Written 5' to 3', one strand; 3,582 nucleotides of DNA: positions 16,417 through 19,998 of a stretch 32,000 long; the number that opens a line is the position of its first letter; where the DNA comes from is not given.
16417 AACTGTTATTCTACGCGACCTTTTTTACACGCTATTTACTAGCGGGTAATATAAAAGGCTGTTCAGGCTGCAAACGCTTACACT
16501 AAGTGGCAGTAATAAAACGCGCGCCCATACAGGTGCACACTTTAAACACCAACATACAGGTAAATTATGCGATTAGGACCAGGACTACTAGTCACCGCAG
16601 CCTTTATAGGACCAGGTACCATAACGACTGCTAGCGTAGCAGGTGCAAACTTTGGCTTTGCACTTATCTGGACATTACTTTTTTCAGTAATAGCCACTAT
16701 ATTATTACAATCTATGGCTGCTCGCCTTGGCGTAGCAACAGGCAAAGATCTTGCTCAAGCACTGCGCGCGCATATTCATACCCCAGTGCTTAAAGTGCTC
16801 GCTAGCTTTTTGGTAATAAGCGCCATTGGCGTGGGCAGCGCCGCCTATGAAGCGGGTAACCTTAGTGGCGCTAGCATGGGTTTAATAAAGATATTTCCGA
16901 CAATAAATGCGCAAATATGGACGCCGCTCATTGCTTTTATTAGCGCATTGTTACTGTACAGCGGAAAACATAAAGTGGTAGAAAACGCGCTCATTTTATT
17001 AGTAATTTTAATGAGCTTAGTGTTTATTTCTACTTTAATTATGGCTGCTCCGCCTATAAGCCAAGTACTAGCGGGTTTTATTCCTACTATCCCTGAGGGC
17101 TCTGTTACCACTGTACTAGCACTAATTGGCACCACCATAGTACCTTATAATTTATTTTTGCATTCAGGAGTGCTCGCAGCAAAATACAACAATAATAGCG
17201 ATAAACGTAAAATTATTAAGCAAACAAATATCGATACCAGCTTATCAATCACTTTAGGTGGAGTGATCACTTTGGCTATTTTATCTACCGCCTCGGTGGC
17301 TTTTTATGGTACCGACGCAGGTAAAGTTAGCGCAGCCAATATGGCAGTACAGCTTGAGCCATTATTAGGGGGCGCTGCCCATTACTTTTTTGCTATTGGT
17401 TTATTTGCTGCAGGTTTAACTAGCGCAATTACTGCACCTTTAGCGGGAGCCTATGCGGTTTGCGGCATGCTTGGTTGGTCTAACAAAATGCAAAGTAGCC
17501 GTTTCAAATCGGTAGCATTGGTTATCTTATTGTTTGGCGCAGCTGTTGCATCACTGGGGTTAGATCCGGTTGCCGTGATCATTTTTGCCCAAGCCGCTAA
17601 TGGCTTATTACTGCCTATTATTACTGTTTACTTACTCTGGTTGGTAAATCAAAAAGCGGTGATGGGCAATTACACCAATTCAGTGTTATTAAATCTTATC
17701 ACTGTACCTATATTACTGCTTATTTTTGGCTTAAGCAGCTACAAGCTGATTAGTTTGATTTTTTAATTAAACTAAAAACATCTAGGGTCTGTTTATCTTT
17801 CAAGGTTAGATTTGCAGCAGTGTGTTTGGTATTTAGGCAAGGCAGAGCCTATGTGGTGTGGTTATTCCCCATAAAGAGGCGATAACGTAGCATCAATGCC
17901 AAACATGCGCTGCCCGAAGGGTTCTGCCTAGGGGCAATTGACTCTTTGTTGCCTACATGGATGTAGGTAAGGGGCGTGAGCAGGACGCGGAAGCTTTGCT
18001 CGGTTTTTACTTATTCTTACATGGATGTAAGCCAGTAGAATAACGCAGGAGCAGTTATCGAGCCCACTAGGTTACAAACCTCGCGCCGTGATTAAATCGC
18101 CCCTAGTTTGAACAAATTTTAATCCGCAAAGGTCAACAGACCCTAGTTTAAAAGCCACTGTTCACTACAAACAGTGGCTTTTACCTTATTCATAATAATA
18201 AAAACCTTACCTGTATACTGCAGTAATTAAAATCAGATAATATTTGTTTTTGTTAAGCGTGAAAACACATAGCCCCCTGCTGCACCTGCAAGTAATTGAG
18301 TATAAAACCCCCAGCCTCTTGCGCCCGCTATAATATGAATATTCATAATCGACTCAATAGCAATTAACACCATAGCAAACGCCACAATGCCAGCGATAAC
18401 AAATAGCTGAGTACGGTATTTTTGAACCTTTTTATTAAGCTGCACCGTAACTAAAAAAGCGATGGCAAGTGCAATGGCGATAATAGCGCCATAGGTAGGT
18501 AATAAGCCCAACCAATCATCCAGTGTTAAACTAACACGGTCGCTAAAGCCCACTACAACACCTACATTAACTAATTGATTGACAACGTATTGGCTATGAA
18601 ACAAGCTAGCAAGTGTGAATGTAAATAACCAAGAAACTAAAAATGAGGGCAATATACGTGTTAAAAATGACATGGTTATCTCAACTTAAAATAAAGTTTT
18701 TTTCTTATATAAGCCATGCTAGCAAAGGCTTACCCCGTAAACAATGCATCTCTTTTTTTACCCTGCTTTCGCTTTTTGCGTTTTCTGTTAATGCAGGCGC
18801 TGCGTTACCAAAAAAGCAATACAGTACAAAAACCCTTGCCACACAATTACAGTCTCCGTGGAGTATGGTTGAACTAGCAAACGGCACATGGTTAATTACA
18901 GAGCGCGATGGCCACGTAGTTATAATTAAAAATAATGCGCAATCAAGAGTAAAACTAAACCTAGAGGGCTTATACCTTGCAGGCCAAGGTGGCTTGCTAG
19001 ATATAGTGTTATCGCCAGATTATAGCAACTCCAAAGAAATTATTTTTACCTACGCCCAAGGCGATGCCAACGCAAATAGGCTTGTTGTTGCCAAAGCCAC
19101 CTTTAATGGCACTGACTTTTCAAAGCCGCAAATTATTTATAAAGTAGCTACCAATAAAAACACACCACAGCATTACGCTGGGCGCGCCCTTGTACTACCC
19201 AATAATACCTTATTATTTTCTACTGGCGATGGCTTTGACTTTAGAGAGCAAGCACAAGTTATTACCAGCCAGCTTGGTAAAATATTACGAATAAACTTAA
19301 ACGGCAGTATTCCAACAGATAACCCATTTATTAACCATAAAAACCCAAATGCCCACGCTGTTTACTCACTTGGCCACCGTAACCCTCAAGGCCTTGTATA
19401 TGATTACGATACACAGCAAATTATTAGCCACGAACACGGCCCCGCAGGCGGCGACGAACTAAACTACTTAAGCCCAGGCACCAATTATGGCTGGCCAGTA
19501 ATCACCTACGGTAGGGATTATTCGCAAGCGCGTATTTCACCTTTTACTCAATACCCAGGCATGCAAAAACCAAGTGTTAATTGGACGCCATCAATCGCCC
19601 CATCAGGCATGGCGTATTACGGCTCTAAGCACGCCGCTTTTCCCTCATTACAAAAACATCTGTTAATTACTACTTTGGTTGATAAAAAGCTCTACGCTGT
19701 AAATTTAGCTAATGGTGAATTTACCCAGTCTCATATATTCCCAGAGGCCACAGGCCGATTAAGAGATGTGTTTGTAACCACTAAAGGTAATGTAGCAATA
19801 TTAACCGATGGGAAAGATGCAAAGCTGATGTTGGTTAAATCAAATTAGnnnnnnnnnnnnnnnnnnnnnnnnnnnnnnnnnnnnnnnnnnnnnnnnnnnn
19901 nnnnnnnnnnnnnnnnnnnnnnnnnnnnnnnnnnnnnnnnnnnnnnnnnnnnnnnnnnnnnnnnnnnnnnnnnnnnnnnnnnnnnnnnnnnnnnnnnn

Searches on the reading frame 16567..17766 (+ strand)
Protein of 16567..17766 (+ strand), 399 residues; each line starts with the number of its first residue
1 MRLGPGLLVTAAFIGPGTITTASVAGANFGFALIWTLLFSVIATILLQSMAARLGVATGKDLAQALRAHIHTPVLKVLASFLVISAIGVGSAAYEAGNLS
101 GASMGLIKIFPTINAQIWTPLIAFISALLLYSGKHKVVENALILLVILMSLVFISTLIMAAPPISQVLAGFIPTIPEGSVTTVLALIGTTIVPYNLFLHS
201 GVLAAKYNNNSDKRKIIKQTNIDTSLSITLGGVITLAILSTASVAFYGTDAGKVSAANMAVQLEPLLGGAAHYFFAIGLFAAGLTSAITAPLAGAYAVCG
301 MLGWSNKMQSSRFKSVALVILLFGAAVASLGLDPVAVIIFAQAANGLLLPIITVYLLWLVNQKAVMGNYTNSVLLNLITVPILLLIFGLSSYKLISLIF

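Call 9: search_protein_families(library=pfam, proteins=[window:16567-17766:+], max_evalue=0.001)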
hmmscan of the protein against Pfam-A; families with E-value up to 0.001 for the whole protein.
window:16567-17766:+ (399 aa): 1 family
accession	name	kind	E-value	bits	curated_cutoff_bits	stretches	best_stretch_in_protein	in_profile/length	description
PF01566.24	Nramp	-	5.8e-97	325.4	29.8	1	19-372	1-356/357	Natural resistance-associated macrophage protein-like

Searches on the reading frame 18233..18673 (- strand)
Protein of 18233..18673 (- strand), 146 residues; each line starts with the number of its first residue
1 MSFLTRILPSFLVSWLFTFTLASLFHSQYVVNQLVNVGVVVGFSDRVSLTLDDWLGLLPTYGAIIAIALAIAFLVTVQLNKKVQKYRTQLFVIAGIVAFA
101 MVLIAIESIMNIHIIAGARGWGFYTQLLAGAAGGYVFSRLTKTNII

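Call 9: search_protein_families(library=pfam, proteins=[window:18233-18673:-], max_evalue=0.001)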
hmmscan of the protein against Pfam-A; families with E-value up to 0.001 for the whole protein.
window:18233-18673:- (146 aa): 0 families

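Call 13: search_protein_families(library=ncbifam, proteins=[window:18233-18673:-], max_evalue=0.1)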
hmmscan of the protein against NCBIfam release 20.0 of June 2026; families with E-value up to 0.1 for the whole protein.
window:18233-18673:- (146 aa): 1 family
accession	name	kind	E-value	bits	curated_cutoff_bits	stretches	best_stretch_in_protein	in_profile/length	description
NF000778.0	PRK00052.3-4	equivalog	0.039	13.6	334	1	60-145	15-110/252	prolipoprotein diacylglyceryl transferase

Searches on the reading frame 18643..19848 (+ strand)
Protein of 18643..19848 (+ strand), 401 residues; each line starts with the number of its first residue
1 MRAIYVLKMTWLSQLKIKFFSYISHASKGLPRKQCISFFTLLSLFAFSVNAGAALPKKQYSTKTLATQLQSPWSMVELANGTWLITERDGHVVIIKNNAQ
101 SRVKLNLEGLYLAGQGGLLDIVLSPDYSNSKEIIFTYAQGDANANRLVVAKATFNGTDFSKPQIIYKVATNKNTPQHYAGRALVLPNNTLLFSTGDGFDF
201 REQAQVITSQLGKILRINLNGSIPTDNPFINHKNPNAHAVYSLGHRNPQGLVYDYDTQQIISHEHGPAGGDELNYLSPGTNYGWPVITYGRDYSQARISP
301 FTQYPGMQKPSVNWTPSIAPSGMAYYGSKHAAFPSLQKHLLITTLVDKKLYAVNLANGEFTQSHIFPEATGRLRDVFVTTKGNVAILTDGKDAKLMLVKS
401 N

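Call 9: search_protein_families(library=pfam, proteins=[window:18643-19848:+], max_evalue=0.001)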
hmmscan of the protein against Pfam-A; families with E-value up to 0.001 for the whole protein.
window:18643-19848:+ (401 aa): 1 family
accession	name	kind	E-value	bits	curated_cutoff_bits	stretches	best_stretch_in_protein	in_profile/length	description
PF07995.17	GSDH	-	6.5e-102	341.6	25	1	69-396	1-331/332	Glucose / Sorbosone dehydrogenase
